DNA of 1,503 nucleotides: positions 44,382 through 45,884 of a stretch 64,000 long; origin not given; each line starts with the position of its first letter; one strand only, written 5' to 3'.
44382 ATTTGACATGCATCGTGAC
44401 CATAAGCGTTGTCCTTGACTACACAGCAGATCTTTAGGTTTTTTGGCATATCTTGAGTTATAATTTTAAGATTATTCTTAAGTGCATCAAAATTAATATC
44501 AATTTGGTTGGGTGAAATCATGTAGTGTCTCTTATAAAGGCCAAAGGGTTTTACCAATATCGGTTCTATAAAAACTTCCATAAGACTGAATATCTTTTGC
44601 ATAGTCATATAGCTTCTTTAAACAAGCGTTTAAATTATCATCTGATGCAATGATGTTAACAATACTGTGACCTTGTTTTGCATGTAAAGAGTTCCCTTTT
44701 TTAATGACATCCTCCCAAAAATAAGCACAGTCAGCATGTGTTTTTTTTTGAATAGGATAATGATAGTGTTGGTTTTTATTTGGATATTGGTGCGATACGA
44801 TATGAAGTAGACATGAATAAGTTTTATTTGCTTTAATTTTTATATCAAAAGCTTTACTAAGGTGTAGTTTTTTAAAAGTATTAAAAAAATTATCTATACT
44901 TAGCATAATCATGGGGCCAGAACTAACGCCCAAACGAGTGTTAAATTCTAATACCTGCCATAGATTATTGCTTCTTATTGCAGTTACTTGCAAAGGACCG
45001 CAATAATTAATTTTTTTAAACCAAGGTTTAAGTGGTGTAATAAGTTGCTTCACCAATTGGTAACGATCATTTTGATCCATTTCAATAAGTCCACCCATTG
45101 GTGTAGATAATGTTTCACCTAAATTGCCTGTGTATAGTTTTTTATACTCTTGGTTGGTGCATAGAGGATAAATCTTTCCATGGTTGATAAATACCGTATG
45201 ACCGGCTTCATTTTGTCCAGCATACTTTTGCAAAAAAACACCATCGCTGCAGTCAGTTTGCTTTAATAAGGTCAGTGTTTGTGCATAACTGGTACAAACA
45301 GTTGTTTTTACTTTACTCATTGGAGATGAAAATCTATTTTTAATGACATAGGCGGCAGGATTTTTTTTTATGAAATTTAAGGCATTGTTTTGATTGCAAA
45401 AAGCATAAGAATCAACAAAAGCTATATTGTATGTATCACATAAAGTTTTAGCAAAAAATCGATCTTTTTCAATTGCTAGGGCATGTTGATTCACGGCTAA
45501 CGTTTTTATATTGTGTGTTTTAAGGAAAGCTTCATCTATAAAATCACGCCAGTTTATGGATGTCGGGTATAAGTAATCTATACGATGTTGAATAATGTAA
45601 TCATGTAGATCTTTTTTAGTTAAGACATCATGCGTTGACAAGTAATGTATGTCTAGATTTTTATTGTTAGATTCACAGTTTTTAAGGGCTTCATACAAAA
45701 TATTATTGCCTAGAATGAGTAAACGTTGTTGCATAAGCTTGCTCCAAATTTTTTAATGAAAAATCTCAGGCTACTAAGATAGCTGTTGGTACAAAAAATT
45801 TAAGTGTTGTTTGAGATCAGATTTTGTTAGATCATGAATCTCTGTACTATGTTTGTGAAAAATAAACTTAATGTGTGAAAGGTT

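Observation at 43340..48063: Compact operon: AAK-like kinase + PurD-like ATP-grasp + alanine-racemase-like + NhaC-family/DedA membrane proteins, divergent from a DUF482 FemAB-like acyltransferase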

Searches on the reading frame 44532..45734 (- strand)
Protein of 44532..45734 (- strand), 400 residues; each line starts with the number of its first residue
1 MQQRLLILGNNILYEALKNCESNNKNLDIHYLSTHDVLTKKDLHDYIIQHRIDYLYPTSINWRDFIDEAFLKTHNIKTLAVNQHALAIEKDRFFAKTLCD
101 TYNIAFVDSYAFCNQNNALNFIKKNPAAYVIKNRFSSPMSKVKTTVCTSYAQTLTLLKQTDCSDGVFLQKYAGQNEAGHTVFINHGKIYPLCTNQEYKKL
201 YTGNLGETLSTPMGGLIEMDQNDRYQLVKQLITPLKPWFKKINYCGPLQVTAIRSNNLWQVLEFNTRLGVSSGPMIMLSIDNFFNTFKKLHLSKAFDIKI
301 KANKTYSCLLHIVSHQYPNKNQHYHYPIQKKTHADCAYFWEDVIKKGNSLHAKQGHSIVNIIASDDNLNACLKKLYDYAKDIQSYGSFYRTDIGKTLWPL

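Call 3: search_protein_families(library=pfam, proteins=[window:44532-45734:-], max_evalue=0.01)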
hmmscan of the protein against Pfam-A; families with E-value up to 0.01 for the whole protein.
window:44532-45734:- (400 aa): 2 families
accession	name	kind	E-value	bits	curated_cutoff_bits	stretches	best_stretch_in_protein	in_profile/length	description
PF02843.22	GARS_C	-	1.9e-07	31.7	34.8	1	310-395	4-91/92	Phosphoribosylglycinamide synthetase, C domain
PF01071.24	GARS_A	-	3e-06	27.6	27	1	92-269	3-190/194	Phosphoribosylglycinamide synthetase, ATP-grasp (A) domain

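Call 4: search_protein_families(library=ncbifam, proteins=[window:44532-45734:-], max_evalue=0.01)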
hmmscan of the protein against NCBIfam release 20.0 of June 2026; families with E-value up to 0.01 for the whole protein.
window:44532-45734:- (400 aa): 1 family
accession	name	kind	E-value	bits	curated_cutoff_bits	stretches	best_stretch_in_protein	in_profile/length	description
TIGR00877.1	purD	equivalog_domain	2.6e-22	79.2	288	1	72-395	85-421/425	phosphoribosylamine--glycine ligase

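Call 8: find_encoding_contigs(protein=window:44532-45734:-, flank=10000, max_places=6)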
Protein window:44532-45734:- (400 aa): 8 contigs read that carry it; 3 places shown.
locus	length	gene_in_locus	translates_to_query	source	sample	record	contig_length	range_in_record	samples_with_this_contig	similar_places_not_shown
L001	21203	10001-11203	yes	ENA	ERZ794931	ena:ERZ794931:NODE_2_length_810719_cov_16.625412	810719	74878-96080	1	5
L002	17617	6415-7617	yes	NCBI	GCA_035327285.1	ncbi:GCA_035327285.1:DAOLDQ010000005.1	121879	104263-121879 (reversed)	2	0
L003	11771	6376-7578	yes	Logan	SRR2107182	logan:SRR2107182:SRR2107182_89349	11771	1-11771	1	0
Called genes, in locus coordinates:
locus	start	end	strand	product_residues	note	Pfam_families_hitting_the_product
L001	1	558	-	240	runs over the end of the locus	PF01346:FKBP_N, PF00254:FKBP_C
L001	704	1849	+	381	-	PF02771:Acyl-CoA_dh_N, PF02770:Acyl-CoA_dh_M, PF00441:Acyl-CoA_dh_1, PF08028:Acyl-CoA_dh_2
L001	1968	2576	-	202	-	PF06940:DUF1287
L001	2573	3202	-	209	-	PF00702:Hydrolase, PF13419:HAD_2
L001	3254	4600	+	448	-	PF01546:Peptidase_M20, PF07687:M20_dimer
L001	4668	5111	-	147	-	PF27665:UCP028175 (weak), PF17185:NlpE_C (weak)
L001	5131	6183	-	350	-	PF01791:DeoC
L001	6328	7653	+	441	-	PF01938:TRAM (weak), PF05958:tRNA_U5-meth_tr, PF03602:Cons_hypoth95 (weak), PF13847:Methyltransf_31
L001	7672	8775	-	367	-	PF04339:FemAB_like, PF13480:Acetyltransf_6 (weak)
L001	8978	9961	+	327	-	PF00696:AA_kinase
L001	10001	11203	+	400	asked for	PF01071:GARS_A (weak), PF02843:GARS_C (weak)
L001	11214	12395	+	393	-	PF01168:Ala_racemase_N, PF00842:Ala_racemase_C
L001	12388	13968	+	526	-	PF03606:DcuC (weak), PF03553:Na_H_antiporter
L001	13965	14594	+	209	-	PF09335:VTT_dom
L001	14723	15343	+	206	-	PF00163:Ribosomal_S4, PF01479:S4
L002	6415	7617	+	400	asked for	PF01071:GARS_A (weak), PF02843:GARS_C (weak)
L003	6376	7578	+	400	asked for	PF01071:GARS_A (weak), PF02843:GARS_C (weak)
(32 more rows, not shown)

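Call 9: find_homologous_proteins(query=window:44532-45734:-)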
Query window:44532-45734:- (400 aa): 8 proteins with E <= 0.001 among 1292 candidates.
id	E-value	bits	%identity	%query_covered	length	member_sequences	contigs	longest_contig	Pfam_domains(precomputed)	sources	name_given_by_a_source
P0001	3.3e-229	779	82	100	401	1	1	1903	PF02843.23,PF01071.25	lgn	-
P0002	4.7e-186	637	67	100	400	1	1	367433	PF01071.25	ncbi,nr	ncbi:hypothetical protein MRY82_09305 [bacterium]|nr:hypothetical protein [bacterium]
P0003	1.4e-76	276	40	88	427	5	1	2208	PF02843.23,PF01071.25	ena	-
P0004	8.7e-72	261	37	88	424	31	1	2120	PF02843.23,PF01071.25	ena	-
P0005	4.4e-71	258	37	88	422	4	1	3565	PF02843.23,PF01071.25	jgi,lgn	jgi:phosphoribosylamine-glycine ligase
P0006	2.9e-50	190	41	58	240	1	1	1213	PF02843.23,PF01071.25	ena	-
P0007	1.1e-9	56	23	98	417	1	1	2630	PF02844.22,PF02843.23,PF02786.23,PF02222.28,PF02655.20,PF01071.25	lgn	-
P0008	1.7e-9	55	20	81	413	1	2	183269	PF02844.22,PF02843.23,PF02655.20,PF01071.25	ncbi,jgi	jgi:phosphoribosylamine--glycine ligase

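Call 10: find_encoding_contigs(protein=P0002, flank=10000, max_places=3)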
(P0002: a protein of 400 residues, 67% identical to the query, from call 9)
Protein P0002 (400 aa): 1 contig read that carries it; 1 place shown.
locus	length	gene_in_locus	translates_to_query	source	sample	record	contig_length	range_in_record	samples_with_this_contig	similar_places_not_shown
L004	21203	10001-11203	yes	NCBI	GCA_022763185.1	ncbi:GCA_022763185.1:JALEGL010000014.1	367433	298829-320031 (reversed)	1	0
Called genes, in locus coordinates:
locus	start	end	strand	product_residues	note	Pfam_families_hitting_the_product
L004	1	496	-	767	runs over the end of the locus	PF00912:Transgly, PF00905:Transpeptidase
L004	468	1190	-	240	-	PF01346:FKBP_N, PF00254:FKBP_C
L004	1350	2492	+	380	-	PF02771:Acyl-CoA_dh_N, PF02770:Acyl-CoA_dh_M, PF00441:Acyl-CoA_dh_1, PF08028:Acyl-CoA_dh_2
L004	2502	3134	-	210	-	PF00702:Hydrolase, PF12710:HAD (weak), PF13419:HAD_2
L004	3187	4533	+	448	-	PF01546:Peptidase_M20, PF07687:M20_dimer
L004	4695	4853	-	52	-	-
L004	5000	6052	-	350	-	PF01791:DeoC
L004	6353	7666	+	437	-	PF21579:PabTrmU54_TRAM_dom (weak), PF05958:tRNA_U5-meth_tr, PF05175:MTS (weak), PF03602:Cons_hypoth95 (weak), PF13847:Methyltransf_31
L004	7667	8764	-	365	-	PF04339:FemAB_like, PF13480:Acetyltransf_6 (weak)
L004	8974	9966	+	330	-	PF00696:AA_kinase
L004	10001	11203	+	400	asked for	PF01071:GARS_A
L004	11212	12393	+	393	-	PF01168:Ala_racemase_N, PF00842:Ala_racemase_C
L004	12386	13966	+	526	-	PF03553:Na_H_antiporter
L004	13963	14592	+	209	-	PF09335:VTT_dom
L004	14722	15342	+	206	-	PF00163:Ribosomal_S4, PF01479:S4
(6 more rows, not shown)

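Call 11: find_encoding_contigs(protein=P0005, flank=10000, max_places=4)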
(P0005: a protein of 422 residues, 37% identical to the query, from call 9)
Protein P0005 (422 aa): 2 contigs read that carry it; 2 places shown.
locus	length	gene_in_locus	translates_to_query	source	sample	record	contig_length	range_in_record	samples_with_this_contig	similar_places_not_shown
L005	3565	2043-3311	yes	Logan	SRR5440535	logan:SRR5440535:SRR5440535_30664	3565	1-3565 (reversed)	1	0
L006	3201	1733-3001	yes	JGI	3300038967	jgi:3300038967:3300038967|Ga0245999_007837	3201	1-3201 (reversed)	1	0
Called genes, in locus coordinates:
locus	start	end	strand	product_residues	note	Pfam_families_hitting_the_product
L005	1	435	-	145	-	?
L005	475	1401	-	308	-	PF13676:TIR_2, PF07719:TPR_2 (faint), PF13424:TPR_12 (faint), PF00515:TPR_1 (faint), PF13432:TPR_16 (weak)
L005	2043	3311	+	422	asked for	PF01071:GARS_A, PF02843:GARS_C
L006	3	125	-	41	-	?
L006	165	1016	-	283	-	PF13676:TIR_2 (weak), PF07719:TPR_2 (faint), PF13424:TPR_12 (faint), PF00515:TPR_1 (faint), PF13432:TPR_16 (weak)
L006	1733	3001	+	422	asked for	PF01071:GARS_A, PF02843:GARS_C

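Call 12: find_encoding_contigs(protein=P0004, flank=10000, max_places=4)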
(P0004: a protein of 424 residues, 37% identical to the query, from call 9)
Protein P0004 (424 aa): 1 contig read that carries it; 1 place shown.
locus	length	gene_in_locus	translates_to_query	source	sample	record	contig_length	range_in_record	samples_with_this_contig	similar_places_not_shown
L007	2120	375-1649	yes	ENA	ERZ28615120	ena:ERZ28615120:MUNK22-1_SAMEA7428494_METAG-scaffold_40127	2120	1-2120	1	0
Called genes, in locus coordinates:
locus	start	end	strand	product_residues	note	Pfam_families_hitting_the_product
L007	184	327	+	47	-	-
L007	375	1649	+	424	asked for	PF01071:GARS_A (weak), PF02843:GARS_C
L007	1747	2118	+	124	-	?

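Call 13: search_solved_structures(query=window:44532-45734:-, max_evalue=0.01, show_alignments=2)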
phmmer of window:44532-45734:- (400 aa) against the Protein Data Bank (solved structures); distinct sequences matched with E-value up to 0.01: 8.
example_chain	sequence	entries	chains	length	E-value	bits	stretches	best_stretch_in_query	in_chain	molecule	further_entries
2yw2_A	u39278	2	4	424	1e-18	71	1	70-395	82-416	Phosphoribosylamine--glycine ligase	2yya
2yrw_A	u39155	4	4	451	1.4e-12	50.8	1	74-395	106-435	Phosphoribosylglycinamide synthetase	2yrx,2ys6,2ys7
2xcl_A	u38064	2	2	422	4.6e-12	49.1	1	80-395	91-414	PHOSPHORIBOSYLAMINE--GLYCINE LIGASE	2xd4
2ip4_A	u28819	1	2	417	4.6e-09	39.2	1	75-396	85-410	Phosphoribosylamine--glycine ligase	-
3lp8_A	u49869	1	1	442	3.5e-07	33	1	78-395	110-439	Phosphoribosylamine-glycine ligase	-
5vev_A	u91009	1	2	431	2.1e-05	27.1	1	74-209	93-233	Phosphoribosylamine--glycine ligase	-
3mjf_A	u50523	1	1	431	0.00019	24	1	80-282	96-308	Phosphoribosylamine--glycine ligase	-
7lvo_A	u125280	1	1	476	0.007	18.8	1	75-394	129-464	phosphoribosyl-glycinamide (GAR) synthetase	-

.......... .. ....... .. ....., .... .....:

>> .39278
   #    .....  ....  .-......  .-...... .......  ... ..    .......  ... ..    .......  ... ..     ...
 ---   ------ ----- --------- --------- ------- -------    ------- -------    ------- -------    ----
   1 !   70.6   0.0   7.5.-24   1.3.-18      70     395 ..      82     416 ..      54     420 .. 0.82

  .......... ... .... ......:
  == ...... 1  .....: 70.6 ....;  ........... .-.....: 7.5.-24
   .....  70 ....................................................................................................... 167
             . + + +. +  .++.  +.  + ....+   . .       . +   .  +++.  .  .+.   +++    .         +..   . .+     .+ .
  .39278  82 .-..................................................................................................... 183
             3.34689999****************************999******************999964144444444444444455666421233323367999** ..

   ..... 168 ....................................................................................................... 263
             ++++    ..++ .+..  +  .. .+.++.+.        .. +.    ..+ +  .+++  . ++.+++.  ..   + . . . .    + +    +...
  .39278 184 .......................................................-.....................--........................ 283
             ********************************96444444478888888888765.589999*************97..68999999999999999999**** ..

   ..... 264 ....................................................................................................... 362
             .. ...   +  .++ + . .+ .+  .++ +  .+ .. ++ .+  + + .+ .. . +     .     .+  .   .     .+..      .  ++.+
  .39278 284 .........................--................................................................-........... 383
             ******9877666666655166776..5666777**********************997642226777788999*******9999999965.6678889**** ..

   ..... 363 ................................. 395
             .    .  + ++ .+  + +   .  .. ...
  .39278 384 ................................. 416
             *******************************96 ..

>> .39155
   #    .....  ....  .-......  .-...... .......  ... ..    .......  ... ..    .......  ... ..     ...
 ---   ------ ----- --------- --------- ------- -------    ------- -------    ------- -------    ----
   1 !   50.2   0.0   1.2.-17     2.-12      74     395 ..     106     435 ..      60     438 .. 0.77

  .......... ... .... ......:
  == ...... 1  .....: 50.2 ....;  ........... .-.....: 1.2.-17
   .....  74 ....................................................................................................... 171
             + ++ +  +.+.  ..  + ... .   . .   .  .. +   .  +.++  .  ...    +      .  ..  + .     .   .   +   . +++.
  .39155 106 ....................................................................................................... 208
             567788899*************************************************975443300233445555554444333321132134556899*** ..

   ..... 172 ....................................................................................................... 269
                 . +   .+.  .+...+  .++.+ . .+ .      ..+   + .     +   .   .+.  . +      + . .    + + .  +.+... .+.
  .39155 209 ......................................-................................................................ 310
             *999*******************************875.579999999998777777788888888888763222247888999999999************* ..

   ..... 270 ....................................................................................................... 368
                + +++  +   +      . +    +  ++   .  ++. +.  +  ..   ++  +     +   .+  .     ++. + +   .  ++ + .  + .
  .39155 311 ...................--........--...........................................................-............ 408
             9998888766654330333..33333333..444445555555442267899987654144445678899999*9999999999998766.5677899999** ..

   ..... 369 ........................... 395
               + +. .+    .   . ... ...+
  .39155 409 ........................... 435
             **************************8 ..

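Call 17: find_related_loci(query=A1, collection=genome_contigs, flank=10000)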
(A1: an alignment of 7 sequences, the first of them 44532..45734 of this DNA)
Query A1 (400 aa) in genome_contigs; peptide patterns used: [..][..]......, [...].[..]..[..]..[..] (x = any residue, [..] = any of these).
414 stretches matched a pattern; 360 encode a relative of the query (tblastn E <= 1e-3); the best 80 are kept; 80 distinct loci.
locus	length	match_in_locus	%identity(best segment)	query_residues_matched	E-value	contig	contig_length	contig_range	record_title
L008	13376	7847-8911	36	46-399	2e-87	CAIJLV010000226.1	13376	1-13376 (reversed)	MAG: uncultured Verrucomicrobia bacterium isolate Loclat_bin-04712 genome assembly, contig: bin-04712:226/237, whole gen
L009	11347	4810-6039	34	4-399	5e-87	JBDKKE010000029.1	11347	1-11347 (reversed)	MAG: Verrucomicrobiota bacterium isolate gunnisonriver_2019_sw_WHONDRS-S19S_0062_B_bin.27 scaffold_48459, whole genome s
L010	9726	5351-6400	37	51-399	9e-87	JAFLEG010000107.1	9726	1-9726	MAG: Verrucomicrobia bacterium isolate UWPOB_VERRUCO1 gnl_X_JEIBJCKH_107, whole genome shotgun sequence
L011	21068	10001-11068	38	45-399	6e-86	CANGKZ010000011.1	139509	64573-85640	MAG: Verrucomicrobia bacterium isolate Jr-7aug17-174 genome assembly, contig: Jr-7aug17-C142, whole genome shotgun seque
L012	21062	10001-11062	37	47-399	9e-86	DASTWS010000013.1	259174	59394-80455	MAG TPA_asm: Verrucomicrobiia bacterium isolate SMAG_U2394 k141_696141, whole genome shotgun sequence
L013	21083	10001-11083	38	40-399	6e-86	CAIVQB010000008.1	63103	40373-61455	MAG: uncultured Verrucomicrobia bacterium isolate VK_bin-2510 genome assembly, contig: bin-2510:008/148, whole genome sh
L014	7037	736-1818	37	40-399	7e-86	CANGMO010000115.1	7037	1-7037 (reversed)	MAG: Verrucomicrobia bacterium isolate Jr-28jun17-223 genome assembly, contig: Jr-28jun17-C16203, whole genome shotgun s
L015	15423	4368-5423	39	49-399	4e-86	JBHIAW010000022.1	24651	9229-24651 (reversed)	MAG: bacterium isolate K_2_bin.52 NODE_792_length_24651_cov_10.579769, whole genome shotgun sequence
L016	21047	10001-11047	37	52-399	2e-85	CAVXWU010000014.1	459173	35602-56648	MAG: uncultured Verrucomicrobiae bacterium isolate MFD04944.bin.1.206 genome assembly, contig: contig_57367, whole genom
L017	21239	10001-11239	33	1-399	2e-85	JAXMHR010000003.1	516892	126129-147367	MAG: Verrucomicrobiota bacterium isolate STL-VER9 C2.24.fa-3, whole genome shotgun sequence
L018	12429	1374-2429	37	49-399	3e-85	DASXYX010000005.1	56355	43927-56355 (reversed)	MAG TPA_asm: Verrucomicrobiia bacterium isolate SMAG_U4836 k141_3965051, whole genome shotgun sequence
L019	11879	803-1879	36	42-399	2e-84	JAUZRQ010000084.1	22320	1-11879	MAG: candidate division KSB1 bacterium isolate GS19_ROV16_BS04-AMOR20_M0784 AMOR20_M0784_contig84, whole genome shotgun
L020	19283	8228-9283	36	49-399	8e-84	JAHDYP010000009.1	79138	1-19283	MAG: Verrucomicrobia bacterium isolate VER2 NODE_860_length_79138_cov_6.434430, whole genome shotgun sequence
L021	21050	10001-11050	38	51-399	4e-84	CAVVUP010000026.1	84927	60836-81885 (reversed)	MAG: uncultured Verrucomicrobiae bacterium isolate MFD02979.bin.2.26 genome assembly, contig: contig_42530, whole genome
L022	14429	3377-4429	36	50-399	5e-84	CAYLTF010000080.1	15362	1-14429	MAG TPA_asm: uncultured Akkermansia sp. isolate SRP278252_co3_275 genome assembly, contig: NODE_7059_length_15362_cov_10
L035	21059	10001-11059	37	48-399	3e-83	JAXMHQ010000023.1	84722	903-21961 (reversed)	MAG: Verrucomicrobiota bacterium isolate STL-VER8 C4.26.fa-23, whole genome shotgun sequence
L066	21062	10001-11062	36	47-399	1e-81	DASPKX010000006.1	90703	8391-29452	MAG TPA_asm: Candidatus Methylomirabilota bacterium isolate SMAG_U12047 k141_1683144, whole genome shotgun sequence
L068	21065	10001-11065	38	49-399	1e-81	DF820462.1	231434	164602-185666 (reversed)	Bacterium UASB14 DNA, scaffold: UASB14_scaffold_8, whole genome shotgun sequence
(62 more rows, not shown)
